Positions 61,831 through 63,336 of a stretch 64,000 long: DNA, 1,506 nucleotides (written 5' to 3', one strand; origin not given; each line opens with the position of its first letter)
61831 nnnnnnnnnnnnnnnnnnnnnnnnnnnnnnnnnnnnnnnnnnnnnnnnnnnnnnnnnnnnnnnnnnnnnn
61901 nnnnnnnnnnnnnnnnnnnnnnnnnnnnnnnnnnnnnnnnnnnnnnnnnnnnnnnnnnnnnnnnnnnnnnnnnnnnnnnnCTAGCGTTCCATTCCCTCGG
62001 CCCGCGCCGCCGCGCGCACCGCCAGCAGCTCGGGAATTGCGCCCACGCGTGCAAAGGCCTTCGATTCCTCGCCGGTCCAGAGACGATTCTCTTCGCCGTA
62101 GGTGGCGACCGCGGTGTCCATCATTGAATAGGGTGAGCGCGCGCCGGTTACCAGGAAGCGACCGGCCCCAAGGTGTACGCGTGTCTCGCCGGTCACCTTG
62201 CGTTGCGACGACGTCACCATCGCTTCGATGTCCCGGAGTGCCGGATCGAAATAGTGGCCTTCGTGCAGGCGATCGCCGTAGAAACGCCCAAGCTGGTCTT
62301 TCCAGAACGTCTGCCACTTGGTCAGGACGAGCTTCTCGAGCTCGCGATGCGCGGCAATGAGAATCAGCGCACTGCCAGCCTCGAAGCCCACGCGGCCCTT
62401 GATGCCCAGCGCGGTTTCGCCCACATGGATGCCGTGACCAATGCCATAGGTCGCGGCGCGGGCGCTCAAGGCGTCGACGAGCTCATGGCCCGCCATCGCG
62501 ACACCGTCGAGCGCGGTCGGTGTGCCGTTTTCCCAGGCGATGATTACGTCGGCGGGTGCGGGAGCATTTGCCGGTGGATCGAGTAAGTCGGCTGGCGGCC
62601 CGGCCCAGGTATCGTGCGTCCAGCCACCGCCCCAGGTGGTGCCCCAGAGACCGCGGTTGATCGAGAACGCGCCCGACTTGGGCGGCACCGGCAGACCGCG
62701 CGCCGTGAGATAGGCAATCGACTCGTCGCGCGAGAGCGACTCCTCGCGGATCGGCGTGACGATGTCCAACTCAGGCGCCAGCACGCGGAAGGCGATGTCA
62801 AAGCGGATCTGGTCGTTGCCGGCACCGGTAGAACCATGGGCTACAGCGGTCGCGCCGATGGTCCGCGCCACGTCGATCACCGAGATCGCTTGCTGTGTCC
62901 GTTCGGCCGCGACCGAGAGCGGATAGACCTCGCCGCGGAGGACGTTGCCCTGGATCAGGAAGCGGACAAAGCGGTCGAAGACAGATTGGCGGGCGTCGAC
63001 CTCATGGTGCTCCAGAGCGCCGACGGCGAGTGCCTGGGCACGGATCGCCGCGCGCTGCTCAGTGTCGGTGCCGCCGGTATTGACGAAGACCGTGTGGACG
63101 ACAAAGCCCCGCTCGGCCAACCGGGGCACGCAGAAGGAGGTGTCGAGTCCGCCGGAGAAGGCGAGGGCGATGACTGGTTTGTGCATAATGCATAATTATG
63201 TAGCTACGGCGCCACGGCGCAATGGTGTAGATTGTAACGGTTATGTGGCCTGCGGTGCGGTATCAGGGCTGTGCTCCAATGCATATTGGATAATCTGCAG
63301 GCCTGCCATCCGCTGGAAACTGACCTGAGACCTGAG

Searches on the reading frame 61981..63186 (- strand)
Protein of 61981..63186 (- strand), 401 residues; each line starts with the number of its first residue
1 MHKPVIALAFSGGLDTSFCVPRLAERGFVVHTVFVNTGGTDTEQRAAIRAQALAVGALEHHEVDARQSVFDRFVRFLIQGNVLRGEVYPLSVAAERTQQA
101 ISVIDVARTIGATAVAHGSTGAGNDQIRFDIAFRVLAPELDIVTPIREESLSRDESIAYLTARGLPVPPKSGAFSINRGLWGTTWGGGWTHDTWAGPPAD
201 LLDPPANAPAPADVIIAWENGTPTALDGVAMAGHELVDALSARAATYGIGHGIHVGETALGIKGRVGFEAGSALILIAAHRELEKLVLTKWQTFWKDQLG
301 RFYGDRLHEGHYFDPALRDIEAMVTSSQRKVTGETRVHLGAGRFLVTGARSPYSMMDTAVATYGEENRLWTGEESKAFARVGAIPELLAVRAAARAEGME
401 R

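Call 4: search_protein_families(library=pfam, proteins=[window:61981-63186:-], max_evalue=0.01)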
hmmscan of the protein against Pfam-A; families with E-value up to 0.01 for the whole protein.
window:61981-63186:- (401 aa): 2 families
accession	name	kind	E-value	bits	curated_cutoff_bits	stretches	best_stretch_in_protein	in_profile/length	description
PF00764.25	Arginosuc_synth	-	9.9e-39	133.4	27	1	6-166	2-162/162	Arginosuccinate synthase N-terminal HUP domain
PF20979.2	Arginosuc_syn_C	-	2.9e-38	132.1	27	1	174-369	1-200/219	Arginosuccinate synthase C-terminal domain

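Call 5: search_protein_families(library=ncbifam, proteins=[window:61981-63186:-], max_evalue=0.01)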
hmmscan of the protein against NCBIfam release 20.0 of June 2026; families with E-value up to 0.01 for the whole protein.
window:61981-63186:- (401 aa): 6 families
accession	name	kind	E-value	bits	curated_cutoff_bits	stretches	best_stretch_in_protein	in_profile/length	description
NF003385.0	PRK04527.1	equivalog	6.6e-90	301.6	603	1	5-381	5-384/401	argininosuccinate synthase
NF001770.0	PRK00509.1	equivalog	4.7e-82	276.1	334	1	6-387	7-392/401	argininosuccinate synthase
TIGR00032.1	argG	equivalog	2.5e-79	267.4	268.2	1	6-369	2-370/394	argininosuccinate synthase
NF010392.0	PRK13820.1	equivalog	4e-73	246.7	512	1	5-367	4-368/395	argininosuccinate synthase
NF038212.1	argG_rel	exception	3e-27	95.5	425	1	3-348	15-360/381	argininosuccinate synthase-related protein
NF003779.0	PRK05370.1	equivalog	2.7e-17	62.7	657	2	6-184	14-201/448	argininosuccinate synthase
